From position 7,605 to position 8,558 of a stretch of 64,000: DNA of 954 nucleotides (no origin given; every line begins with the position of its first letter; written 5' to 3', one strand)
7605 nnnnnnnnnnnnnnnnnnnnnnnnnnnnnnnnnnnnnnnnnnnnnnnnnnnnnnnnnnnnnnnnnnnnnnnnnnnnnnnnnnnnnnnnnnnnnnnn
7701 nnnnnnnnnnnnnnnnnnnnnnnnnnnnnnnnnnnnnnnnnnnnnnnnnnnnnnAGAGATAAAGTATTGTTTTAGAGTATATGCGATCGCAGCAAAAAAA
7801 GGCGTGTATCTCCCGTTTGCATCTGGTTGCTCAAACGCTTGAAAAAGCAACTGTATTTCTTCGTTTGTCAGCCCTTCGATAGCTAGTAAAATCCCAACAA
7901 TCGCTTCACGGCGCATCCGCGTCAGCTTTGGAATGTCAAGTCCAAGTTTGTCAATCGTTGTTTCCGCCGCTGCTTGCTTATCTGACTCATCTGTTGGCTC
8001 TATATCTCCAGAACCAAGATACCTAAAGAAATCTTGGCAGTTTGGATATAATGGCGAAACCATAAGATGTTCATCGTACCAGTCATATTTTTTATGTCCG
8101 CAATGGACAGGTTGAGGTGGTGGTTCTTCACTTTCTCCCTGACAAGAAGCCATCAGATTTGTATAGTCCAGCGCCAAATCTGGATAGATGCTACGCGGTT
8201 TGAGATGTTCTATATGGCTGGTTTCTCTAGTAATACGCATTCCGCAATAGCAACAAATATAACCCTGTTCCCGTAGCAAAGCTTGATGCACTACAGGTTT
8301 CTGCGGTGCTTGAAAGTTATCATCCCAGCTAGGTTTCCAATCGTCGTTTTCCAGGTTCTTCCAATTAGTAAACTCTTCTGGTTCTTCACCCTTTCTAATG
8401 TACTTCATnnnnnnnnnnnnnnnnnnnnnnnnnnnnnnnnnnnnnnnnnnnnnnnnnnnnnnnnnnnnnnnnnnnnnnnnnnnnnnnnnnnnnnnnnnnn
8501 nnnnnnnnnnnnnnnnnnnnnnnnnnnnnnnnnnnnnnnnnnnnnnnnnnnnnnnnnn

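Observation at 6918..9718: Septu-like two-gene defence module (PtuA-like ATPase plus PtuB-like HNH) converging on a Dam methyltransferase gene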

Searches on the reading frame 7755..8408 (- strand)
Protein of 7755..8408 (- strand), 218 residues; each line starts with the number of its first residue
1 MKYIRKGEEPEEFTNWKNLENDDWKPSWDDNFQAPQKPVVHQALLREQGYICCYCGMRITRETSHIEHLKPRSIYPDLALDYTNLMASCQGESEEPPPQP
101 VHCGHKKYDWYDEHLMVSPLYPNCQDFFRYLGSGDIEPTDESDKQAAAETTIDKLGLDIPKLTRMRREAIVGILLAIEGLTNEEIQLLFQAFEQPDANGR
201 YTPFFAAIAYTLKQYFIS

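Call 3: search_protein_families(library=padloc, proteins=[window:7755-8408:-], max_evalue=0.01)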
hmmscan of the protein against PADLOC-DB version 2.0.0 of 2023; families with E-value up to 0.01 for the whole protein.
window:7755-8408:- (218 aa): 60 families (the best 25 are shown)
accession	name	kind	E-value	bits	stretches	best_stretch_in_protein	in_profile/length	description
PDLC00332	PtuB1|PtuB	-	1.6e-77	258.2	1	1-216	1-210/212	Unknown function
PDLC00346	PtuB1|PtuB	-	1.1e-69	232.6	1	1-215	1-211/214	Unknown function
PDLC00320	PtuB1|PtuB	-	5.7e-64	213.7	1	4-215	1-201/202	Unknown function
PDLC00314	PtuB1|PtuB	-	2.3e-50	168.7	1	1-161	1-156/156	Unknown function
PDLC00322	PtuB1|PtuB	-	6.5e-43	145.1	1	1-214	1-209/215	Unknown function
PDLC02924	HNH_I-A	-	3.1e-41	139.6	1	1-200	1-187/198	-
PDLC00324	PtuB1|PtuB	-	3.9e-40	135.8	1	1-214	1-205/209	Unknown function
PDLC00344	PtuB1|PtuB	-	1.1e-25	88.6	1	1-214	1-209/213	Unknown function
PDLC00326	PtuB1|PtuB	-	1.3e-25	88.5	1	1-187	1-181/197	Unknown function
PDLC00349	PtuB1|PtuB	-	1.2e-24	85.7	1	1-213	1-246/260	Unknown function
PDLC00334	PtuB1|PtuB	-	1.5e-22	78.5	1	1-189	1-184/222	Unknown function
PDLC00358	PtuB1|PtuB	-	1.1e-21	75.6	1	27-213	24-212/215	Unknown function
PDLC00357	PtuB1|PtuB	-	7.5e-21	73.1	1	36-172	37-183/240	Unknown function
PDLC00353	PtuB1|PtuB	-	6.1e-18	63.3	1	31-176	33-171/196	Unknown function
PDLC00337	PtuB1|PtuB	-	1.3e-16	59.2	1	30-186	37-180/216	Unknown function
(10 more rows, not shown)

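Call 4: search_protein_families(library=pfam, proteins=[window:7755-8408:-], max_evalue=0.01)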
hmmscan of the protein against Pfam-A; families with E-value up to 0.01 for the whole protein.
window:7755-8408:- (218 aa): 1 family
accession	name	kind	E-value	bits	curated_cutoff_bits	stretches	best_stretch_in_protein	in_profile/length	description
PF01844.29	HNH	-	0.00038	21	21.4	1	52-90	1-38/47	HNH endonuclease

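Call 5: search_protein_families(library=ncbifam, proteins=[window:7755-8408:-], max_evalue=0.01)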
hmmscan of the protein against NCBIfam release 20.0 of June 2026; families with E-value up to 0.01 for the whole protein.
window:7755-8408:- (218 aa): 3 families
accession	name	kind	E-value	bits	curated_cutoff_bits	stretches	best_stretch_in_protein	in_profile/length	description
NF041761.1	PtuB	equivalog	9.4e-35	120.4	150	1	1-178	1-182/218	retron Ec78 anti-phage system effector HNH endonuclease PtuB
TIGR02646.1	TIGR02646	subfamily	1.4e-32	112.7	52.15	1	26-166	2-144/144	retron system putative HNH endonuclease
NF049971.1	CRISPR_Cas9d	exception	0.00025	19.8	375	1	11-73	509-572/986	type II CRISPR RNA-guided endonuclease Cas9d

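Call 10: search_solved_structures(query=window:7755-8408:-, max_evalue=0.01, show_alignments=2)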
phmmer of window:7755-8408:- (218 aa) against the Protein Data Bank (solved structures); distinct sequences matched with E-value up to 0.01: 9.
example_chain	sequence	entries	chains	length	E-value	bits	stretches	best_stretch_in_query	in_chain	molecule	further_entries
9vh1_F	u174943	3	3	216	3.8e-11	45.9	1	35-198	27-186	Retron Ec78 putative HNH endonuclease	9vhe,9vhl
8ee7_C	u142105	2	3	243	4.6e-11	45.6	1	31-167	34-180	PtuB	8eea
9l7p_H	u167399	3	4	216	5.6e-10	42.1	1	38-192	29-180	TIGR02646 family protein | Retron I-A effector PtuB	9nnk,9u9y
9nnb_J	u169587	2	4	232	6.8e-10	41.8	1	38-192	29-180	Retron I-A effector PtuB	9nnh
22bv_F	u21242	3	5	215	9.9e-10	41.3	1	37-174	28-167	TIGR02646 family protein | PtuB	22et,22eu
9kjx_F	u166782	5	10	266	1e-09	41.2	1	38-180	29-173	TIGR02646 family protein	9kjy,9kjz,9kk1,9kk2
9n69_F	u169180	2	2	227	1.3e-08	37.7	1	14-188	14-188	TIGR02646 family protein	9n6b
22bu_F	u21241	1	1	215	2.5e-08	36.7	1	37-174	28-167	TIGR02646 family protein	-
9e8z_E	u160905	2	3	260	0.00086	21.8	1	4-94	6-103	Retron Ec83 putative HNH endonuclease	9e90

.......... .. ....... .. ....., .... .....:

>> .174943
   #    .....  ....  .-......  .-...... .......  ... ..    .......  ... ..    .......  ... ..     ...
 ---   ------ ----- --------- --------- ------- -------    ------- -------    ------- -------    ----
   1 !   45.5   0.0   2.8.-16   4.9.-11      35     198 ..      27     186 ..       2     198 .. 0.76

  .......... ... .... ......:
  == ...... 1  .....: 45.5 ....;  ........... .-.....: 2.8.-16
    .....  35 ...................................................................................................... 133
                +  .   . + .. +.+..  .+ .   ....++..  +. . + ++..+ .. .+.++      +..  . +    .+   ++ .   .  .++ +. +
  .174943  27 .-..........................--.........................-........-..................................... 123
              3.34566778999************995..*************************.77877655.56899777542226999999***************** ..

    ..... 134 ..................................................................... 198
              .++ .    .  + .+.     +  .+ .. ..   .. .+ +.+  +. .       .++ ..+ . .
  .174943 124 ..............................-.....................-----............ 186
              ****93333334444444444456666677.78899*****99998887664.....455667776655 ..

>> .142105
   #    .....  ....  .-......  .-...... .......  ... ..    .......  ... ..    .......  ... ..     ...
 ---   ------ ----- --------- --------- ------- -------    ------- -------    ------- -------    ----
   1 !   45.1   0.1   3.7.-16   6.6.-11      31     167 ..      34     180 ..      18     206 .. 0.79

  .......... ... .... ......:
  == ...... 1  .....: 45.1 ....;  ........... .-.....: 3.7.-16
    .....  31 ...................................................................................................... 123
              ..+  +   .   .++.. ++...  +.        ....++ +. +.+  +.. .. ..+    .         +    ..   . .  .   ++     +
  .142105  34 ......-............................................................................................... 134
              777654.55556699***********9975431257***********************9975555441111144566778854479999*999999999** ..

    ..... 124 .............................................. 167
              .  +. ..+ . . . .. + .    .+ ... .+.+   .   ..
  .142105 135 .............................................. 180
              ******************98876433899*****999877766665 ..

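Call 52: find_homologous_proteins(query=window:7755-8408:-, max_evalue=0.00001)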
Query window:7755-8408:- (218 aa): 467 proteins with E <= 0.00001 among 638 candidates; the best 120 are listed.
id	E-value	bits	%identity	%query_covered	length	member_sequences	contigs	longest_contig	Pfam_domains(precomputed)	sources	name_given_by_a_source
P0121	8.6e-151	518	100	100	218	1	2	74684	-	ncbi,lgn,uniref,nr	ncbi:TIGR02646 family protein [Planktothrix sp. FACHB-1355]|uniref:TIGR02646 family protein n=1 Tax=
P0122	9.4e-119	413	81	100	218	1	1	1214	-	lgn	-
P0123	1.2e-118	412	80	100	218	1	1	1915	-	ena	-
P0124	8.1e-118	410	80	100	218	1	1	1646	-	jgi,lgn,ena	-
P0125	8.0e-116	403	79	99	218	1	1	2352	-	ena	-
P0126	1.3e-115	402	78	100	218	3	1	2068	-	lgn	-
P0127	6.3e-112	390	75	100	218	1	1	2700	-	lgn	-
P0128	6.4e-112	390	75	100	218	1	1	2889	-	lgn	-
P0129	2.4e-110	385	75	100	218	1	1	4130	-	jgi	jgi:uncharacterized protein (TIGR02646 family)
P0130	2.4e-109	382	74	100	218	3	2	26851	-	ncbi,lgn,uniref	ncbi:retron system putative HNH endonuclease [Floridanema aerugineum]|uniref:Retron system putative 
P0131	1.1e-105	370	74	99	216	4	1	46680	-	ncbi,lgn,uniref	ncbi:retron system putative HNH endonuclease [Nostoc sp.]|uniref:retron system putative HNH endonucl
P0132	2.2e-104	366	72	99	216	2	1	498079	-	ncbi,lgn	ncbi:MAG: retron system putative HNH endonuclease [Nostoc sp.]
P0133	3.4e-104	365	75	100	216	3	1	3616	-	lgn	-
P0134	2.4e-103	362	72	99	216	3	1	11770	-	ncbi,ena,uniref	ncbi:retron system putative HNH endonuclease [uncultured Nostoc sp.]|uniref:retron system putative H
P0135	6.2e-103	361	72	99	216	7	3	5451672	-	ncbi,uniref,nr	ncbi:retron system putative HNH endonuclease [Nodularia sphaerocarpa]|uniref:retron system putative 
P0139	4.5e-102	358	71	99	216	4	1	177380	-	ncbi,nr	ncbi:MAG: TIGR02646 family protein [Nostoc sp. S4]|nr:TIGR02646 family protein [Nostoc sp. S4]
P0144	4.6e-101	355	70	99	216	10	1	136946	-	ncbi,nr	ncbi:TIGR02646 family protein [Calothrix sp. FACHB-156]|nr:TIGR02646 family protein [Calothrix sp. F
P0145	6.2e-101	354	70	99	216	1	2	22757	-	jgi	jgi:uncharacterized protein (TIGR02646 family)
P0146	6.8e-101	354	69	99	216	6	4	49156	-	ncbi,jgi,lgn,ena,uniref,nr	ncbi:TIGR02646 family protein [Chrysosporum bergii ANA360D]|jgi:uncharacterized protein (TIGR02646 f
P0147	7.5e-101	354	70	99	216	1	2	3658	-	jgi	jgi:uncharacterized protein (TIGR02646 family)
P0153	2.3e-97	343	68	99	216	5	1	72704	-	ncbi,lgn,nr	ncbi:MAG: TIGR02646 family protein [Nostoc sp. LLA-1]|nr:TIGR02646 family protein [Cyanocohniella sp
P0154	6.1e-96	338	68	99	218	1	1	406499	-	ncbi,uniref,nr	ncbi:TIGR02646 family protein [Nostoc spongiaeforme FACHB-130]|uniref:TIGR02646 family protein n=1 T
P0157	2.0e-95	336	67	100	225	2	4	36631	-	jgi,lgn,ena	jgi:uncharacterized protein (TIGR02646 family)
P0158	1.7e-94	333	73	92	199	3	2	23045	-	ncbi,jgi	jgi:uncharacterized protein (TIGR02646 family)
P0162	9.8e-93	328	66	99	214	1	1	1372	-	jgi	jgi:uncharacterized protein (TIGR02646 family)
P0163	3.4e-91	323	63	99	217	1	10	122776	-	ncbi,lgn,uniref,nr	ncbi:retron system putative HNH endonuclease [Oscillatoria salina]|uniref:retron system putative HNH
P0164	3.7e-91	322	67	100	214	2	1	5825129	-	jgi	jgi:uncharacterized protein (TIGR02646 family)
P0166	1.0e-90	321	64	99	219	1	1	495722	-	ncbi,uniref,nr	ncbi:retron system putative HNH endonuclease [Anabaena lutea]|uniref:TIGR02646 family protein n=1 Ta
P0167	2.5e-90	320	65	99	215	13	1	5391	-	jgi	jgi:uncharacterized protein (TIGR02646 family)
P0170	8.7e-90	318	64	99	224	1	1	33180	-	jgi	jgi:uncharacterized protein (TIGR02646 family)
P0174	2.6e-87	310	77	78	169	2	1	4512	-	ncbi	ncbi:TIGR02646 family protein, partial [Nostoc cf. edaphicum LEGE 07299]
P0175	3.2e-87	310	67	99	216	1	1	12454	-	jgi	jgi:uncharacterized protein (TIGR02646 family)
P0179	2.6e-86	307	65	100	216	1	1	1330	-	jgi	jgi:uncharacterized protein (TIGR02646 family)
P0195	6.8e-84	299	60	100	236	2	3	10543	-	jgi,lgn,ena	jgi:uncharacterized protein (TIGR02646 family)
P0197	1.0e-83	298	63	99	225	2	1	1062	-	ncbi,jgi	jgi:uncharacterized protein (TIGR02646 family)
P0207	1.1e-82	295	67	91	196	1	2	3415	-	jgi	jgi:uncharacterized protein (TIGR02646 family)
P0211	2.9e-82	293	60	99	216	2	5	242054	-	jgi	jgi:uncharacterized protein (TIGR02646 family)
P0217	1.4e-81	291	59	100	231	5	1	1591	-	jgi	jgi:uncharacterized protein (TIGR02646 family)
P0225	7.9e-81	289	61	97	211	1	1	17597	-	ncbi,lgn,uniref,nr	ncbi:MAG: TIGR02646 family protein [Gomphosphaeria aponina SAG 52.96 = DSM 107014]|uniref:TIGR02646 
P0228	1.9e-80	287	58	99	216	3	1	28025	-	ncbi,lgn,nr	ncbi:TIGR02646 family protein [Geitlerinema splendidum]|nr:TIGR02646 family protein [Geitlerinema sp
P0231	3.7e-80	286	62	99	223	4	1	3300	-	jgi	jgi:uncharacterized protein (TIGR02646 family)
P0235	1.4e-79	285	61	99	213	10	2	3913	-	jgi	jgi:uncharacterized protein (TIGR02646 family)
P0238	3.3e-79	283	61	99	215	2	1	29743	-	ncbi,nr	ncbi:TIGR02646 family protein [Geitlerinema sp. CS-897]|nr:TIGR02646 family protein [Geitlerinema sp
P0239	5.0e-79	283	61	99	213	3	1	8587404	-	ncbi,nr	ncbi:TIGR02646 family protein [Nostoc sp. UHCC 0702]|nr:TIGR02646 family protein [Nostoc sp. UHCC 07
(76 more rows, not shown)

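Call 61: predict_structure(alignment_id=A1)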
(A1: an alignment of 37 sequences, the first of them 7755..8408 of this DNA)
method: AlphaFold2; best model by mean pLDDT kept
length: 218 residues; sequences in the alignment: 37
mean_pLDDT: 81.9   pTM: 0.62
mean pLDDT of the five models: 81.9, 79.0, 77.5, 74.3, 72.2
residues with pLDDT >= 90: 44; 70-90: 149; 50-70: 23; < 50: 2
segments of 3 or more residues with pLDDT < 50: none
pLDDT, mean of each block of 10 residues (from residue 1): 75 96 91 94 90 83 89 83 88 74 70 65 73 79 86 78 77 79 87 85 79 79
secondary structure, 60 per line:
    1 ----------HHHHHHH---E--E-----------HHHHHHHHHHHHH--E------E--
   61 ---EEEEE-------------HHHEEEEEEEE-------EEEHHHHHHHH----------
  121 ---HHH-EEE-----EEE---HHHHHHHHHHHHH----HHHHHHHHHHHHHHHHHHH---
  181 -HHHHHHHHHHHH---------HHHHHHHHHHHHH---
elements in order: H11-17 H36-48 E64-68 E85-92 E100-102 H103-110 E128-130 E136-138 H142-154 H159-177 H182-193 H203-215

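Call 63: fold_search(model_id=the predicted structure, library=pdb)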
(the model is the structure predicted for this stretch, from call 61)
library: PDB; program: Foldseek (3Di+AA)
matches with E <= 10: 114; with E <= 0.001: 4
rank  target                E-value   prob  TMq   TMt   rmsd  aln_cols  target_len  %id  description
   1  8eea_G                1.2e-06  1.00  0.30  0.28  13.7       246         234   21  Structure of E.coli Septu (PtuAB) complex (released 2023-12-27)
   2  9e90_B                1.8e-06  1.00  0.41  0.36  11.8       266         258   18  Ec83 Retron PtuA/PtuB (2-1) complex bound to ATP (released 2025-07-02)
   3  9e8z_B                1.3e-05  1.00  0.41  0.37  11.9       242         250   20  4-component structure of retron Ec83 (released 2025-07-02)
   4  9n69_F                1.7e-05  1.00  0.38  0.37  13.1       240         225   22  Structure of the retron IA complex with HNH nuclease in the "down" orientation (released 2025-04-23)
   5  9e8z_E                1.3e-02  0.98  0.39  0.40   8.8       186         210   20  4-component structure of retron Ec83 (released 2025-07-02)
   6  8f43                  3.1e-02  1.00  0.20  0.38   2.3        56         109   27  HNH Nuclease Domain from G. stearothermophilus Cas9, K597A mutant (released 2022-12-21)
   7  4oge                  3.7e-02  0.99  0.24  0.06   7.6        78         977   26  Crystal structure of the Type II-C Cas9 enzyme from Actinomyces naeslundii (released 2014-02-12)
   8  5vgb_A                4.5e-02  0.96  0.21  0.31   7.6        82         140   18  Crystal structure of NmeCas9 HNH domain bound to anti-CRISPR AcrIIC1 (released 2017-08-30)
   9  9lgi_A                5.7e-02  1.00  0.21  0.07   1.4        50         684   36  Cryo-EM structure of a type II-D CRISPR-Cas9 in complex with single-guided RNA and double-stranded DNA (released 2025-08-20)
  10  9j1z_A                5.7e-02  0.93  0.20  0.31   7.9        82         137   20  Crystal structure of Nme1Cas9 HNH domain bound to anti-CRISPR AcrIIC1Nme1ST (released 2026-03-04)
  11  9j1y_A                6.0e-02  0.98  0.21  0.32   5.5        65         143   20  Crystal structure of Nme1Cas9 HNH domain bound to anti-CRISPR AcrIIC1Boe. (released 2026-03-04)
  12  4ogc                  8.2e-02  0.99  0.24  0.06   7.6        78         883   26  Crystal structure of the Type II-C Cas9 enzyme from Actinomyces naeslundii (released 2014-02-12)
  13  6j9n_A                9.8e-02  0.85  0.24  0.33   6.5        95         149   15  NmeHNH+AcrIIC3 (released 2019-03-06)
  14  7mpz                  1.0e-01  0.98  0.22  0.34   4.3        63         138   22  HNH Nuclease Domain from G. stearothermophilus Cas9 (released 2021-12-22)
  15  9k32_A                1.2e-01  1.00  0.21  0.06   1.3        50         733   30  Cryo-EM structure of the NbaCas9-guide RNA-target DNA complex (released 2026-02-04)
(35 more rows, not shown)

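Call 65: find_encoding_contigs(protein=P0130, flank=5000, max_places=1)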
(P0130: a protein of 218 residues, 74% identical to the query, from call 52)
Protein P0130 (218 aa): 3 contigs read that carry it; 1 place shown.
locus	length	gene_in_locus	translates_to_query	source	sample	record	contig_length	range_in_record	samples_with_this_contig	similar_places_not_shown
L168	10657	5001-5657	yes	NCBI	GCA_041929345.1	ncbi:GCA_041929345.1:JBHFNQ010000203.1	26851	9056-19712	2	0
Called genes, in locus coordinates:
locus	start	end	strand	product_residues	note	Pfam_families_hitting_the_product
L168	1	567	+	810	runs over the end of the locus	PF01590:GAF, PF13492:GAF_3 (faint), PF00512:HisKA, PF02518:HATPase_c, PF00072:Response_reg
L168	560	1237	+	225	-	PF02581:TMP-TENI (weak), PF04131:NanE, PF00478:IMPDH, PF03060:NMO (weak)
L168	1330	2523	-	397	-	-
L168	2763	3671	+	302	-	PF00149:Metallophos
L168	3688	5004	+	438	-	PF00005:ABC_tran (weak), PF02463:SMC_N, PF11398:DUF2813, PF13175:AAA_15, PF13476:AAA_23, PF13555:AAA_29 (faint), PF13304:AAA_21, PF13175:AAA_15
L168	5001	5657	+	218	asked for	-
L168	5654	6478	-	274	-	PF02086:MethyltransfD12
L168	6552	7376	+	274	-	PF02557:VanY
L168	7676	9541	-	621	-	PF03717:PBP_dimer, PF00905:Transpeptidase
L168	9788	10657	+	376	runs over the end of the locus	PF00005:ABC_tran, PF08402:TOBE_2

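Call 66: find_encoding_contigs(protein=P0135, flank=5000, max_places=1)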
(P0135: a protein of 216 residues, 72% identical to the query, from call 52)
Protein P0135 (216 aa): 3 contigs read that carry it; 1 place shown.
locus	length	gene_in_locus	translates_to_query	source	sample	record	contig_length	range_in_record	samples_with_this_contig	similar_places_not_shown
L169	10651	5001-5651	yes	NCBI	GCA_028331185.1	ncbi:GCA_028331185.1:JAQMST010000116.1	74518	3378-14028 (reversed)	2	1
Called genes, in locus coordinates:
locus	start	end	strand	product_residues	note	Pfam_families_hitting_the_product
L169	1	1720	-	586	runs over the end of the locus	PF04087:DUF389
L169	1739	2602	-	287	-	-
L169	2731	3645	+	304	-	PF00149:Metallophos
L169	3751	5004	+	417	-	PF00005:ABC_tran (weak), PF02463:SMC_N, PF11398:DUF2813, PF13175:AAA_15, PF13476:AAA_23, PF13304:AAA_21, PF13175:AAA_15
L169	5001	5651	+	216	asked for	-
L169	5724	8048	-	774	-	PF00270:DEAD (weak), PF00580:UvrD-helicase, PF13245:AAA_19, PF13361:UvrD_C, PF13538:UvrD_C_2, PF21196:PcrA_UvrD_tudor (faint)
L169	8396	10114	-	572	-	PF00672:HAMP, PF00512:HisKA, PF02518:HATPase_c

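Call 67: find_encoding_contigs(protein=P0239, flank=5000, max_places=1)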
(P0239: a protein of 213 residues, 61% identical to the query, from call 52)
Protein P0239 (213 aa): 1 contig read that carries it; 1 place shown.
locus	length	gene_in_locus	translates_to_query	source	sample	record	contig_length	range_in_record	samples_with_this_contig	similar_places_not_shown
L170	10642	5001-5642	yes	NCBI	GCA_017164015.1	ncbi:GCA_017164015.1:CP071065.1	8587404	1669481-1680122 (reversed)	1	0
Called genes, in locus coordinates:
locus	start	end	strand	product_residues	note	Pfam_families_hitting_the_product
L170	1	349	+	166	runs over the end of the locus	-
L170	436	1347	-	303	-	PF19327:Ap4A_phos_N, PF09830:ATP_transf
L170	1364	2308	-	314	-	-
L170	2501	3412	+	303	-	PF00149:Metallophos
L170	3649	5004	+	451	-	PF00005:ABC_tran (faint), PF02463:SMC_N, PF11398:DUF2813 (weak), PF13175:AAA_15, PF13476:AAA_23, PF13555:AAA_29 (faint), PF13304:AAA_21, PF13175:AAA_15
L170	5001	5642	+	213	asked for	-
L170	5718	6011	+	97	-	PF03992:ABM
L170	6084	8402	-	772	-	PF00270:DEAD (faint), PF00580:UvrD-helicase, PF13245:AAA_19, PF13361:UvrD_C, PF13538:UvrD_C_2, PF21196:PcrA_UvrD_tudor (faint)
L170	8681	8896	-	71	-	-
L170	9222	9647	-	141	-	PF10184:DUF2358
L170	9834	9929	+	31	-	PF13443:HTH_26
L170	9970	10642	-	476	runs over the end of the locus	PF00144:Beta-lactamase, PF11954:DUF3471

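Call 68: find_encoding_contigs(protein=P0163, flank=5000, max_places=1)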
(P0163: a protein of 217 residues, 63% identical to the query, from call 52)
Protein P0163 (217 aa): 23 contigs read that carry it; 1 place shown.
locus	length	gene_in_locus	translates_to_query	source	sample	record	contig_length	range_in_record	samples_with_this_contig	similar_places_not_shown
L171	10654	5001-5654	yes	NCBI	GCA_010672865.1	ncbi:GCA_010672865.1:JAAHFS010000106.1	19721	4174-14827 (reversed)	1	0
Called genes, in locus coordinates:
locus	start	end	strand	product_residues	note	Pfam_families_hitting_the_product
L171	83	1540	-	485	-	PF00875:DNA_photolyase, PF03441:FAD_binding_7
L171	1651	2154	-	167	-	PF05163:DinB, PF12867:DinB_2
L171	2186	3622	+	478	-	PF00215:OMPdecase (weak), PF00156:Pribosyltran (weak)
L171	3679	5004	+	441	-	PF02463:SMC_N, PF11398:DUF2813, PF13175:AAA_15, PF13476:AAA_23, PF13304:AAA_21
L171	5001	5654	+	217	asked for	-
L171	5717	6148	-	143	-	PF13619:KTSC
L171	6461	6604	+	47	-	-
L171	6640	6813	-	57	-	-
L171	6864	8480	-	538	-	PF00072:Response_reg, PF01590:GAF, PF00990:GGDEF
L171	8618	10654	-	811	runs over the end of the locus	PF00072:Response_reg, PF00989:PAS, PF08448:PAS_4, PF13426:PAS_9, PF08447:PAS_3, PF01590:GAF, PF08448:PAS_4, PF00512:HisKA, +4 more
